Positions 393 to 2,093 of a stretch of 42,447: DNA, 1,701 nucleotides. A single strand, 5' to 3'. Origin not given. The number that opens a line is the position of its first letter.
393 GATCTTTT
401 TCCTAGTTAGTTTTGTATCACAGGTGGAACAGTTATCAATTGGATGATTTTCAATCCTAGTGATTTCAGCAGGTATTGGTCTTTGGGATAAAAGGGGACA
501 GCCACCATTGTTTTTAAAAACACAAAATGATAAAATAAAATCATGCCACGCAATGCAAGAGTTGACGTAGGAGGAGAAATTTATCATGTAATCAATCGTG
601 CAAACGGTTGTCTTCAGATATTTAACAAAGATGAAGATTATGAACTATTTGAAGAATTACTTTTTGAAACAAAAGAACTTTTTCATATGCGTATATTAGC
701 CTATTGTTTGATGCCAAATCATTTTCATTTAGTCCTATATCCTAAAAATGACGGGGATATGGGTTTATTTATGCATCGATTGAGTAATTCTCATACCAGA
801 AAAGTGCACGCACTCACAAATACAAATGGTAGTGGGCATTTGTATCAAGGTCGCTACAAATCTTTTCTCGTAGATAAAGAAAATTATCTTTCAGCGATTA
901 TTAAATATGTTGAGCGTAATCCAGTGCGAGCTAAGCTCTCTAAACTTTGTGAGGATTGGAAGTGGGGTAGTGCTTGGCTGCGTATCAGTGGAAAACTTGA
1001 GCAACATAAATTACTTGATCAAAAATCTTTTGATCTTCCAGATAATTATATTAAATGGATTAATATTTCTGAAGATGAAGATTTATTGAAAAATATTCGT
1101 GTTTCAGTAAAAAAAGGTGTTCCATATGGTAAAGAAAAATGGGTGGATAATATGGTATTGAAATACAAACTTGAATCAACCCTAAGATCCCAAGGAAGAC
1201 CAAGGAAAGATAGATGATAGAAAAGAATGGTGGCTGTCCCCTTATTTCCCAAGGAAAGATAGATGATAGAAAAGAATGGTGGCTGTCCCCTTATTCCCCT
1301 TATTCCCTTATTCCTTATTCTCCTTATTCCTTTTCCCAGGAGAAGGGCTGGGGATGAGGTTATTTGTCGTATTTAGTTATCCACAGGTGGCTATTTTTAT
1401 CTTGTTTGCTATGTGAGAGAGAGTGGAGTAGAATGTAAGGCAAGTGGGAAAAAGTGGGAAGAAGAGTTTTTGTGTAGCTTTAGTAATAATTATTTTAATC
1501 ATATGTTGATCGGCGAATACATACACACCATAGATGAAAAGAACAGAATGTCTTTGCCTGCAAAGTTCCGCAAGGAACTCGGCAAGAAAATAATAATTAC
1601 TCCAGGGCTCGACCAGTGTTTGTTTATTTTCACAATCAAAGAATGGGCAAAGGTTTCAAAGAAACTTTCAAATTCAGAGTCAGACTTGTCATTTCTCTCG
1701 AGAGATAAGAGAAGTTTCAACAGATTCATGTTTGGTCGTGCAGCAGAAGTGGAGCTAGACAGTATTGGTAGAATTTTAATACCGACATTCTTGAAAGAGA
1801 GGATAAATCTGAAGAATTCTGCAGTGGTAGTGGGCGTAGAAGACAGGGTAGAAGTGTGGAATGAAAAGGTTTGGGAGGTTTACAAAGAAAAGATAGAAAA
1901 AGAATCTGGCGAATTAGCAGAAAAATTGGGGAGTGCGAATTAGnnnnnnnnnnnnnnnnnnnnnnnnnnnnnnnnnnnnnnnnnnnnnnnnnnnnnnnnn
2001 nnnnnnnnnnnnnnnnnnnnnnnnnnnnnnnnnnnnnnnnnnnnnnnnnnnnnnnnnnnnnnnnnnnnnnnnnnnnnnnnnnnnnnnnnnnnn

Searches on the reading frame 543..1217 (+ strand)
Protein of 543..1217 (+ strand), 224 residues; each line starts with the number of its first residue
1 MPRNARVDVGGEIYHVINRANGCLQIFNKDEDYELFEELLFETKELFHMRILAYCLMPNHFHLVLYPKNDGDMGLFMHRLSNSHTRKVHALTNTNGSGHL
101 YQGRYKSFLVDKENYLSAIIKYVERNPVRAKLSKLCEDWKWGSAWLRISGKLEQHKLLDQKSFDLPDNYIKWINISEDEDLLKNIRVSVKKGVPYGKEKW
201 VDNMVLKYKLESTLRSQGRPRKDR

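Call 86: search_protein_families(library=pfam, proteins=[window:543-1217:+], max_evalue=0.001)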
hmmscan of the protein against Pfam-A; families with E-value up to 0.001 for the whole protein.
window:543-1217:+ (224 aa): 1 family
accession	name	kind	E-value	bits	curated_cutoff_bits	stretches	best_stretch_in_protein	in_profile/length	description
PF01797.21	Y1_Tnp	-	4e-14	53.2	23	1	13-126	6-121/121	Transposase IS200 like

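Call 89: search_protein_families(library=ncbifam, proteins=[window:543-1214:+], max_evalue=0.01)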
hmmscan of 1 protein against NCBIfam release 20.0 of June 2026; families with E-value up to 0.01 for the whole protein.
window:543-1214:+ (224 aa): 1 family
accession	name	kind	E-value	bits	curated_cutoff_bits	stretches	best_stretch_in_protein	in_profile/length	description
NF047646.1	REP_Tyr_transpos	equivalog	1e-18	67.6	80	1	4-141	2-145/146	REP-associated tyrosine transposase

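Call 90: search_solved_structures(query=window:543-1214:+, max_evalue=0.01, show_alignments=2)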
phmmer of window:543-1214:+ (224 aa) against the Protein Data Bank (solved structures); distinct sequences matched with E-value up to 0.01: 0.

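Call 92: find_encoding_contigs(protein=window:543-1217:+, flank=6000, max_places=5)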
Protein window:543-1217:+ (224 aa): 5 contigs read that carry it; 2 places shown.
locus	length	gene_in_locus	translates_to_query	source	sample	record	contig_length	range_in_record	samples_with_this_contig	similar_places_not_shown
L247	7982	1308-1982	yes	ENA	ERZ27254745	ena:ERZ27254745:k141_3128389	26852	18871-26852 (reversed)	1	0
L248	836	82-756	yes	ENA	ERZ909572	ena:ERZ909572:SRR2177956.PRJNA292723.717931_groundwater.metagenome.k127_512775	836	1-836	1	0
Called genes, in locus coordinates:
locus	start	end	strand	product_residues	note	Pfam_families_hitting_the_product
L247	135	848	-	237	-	PF03050:DDE_Tnp_IS66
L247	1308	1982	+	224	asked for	PF01797:Y1_Tnp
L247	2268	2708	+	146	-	PF02381:MraZ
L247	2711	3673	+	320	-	PF01795:Methyltransf_5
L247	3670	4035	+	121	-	-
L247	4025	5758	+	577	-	PF03717:PBP_dimer, PF00905:Transpeptidase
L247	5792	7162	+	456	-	PF08245:Mur_ligase_M, PF02875:Mur_ligase_C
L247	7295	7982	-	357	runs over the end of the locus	PF02646:RmuC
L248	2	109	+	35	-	?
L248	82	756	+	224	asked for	PF01797:Y1_Tnp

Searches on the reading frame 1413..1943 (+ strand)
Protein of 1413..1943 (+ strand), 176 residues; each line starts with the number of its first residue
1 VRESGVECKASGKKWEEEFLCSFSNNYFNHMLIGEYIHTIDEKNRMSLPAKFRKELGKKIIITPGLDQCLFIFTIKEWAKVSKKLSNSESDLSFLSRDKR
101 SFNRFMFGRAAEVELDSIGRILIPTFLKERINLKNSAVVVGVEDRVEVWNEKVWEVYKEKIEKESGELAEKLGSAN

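Call 87: search_protein_families(library=pfam, proteins=[window:1413-1943:+], max_evalue=0.001)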
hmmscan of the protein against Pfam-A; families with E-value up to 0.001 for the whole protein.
window:1413-1943:+ (176 aa): 1 family
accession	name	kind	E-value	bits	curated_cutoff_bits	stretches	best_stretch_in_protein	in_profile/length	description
PF02381.23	MraZ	-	1.3e-31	108.9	23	2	106-165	1-60/72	MraZ protein, putative antitoxin-like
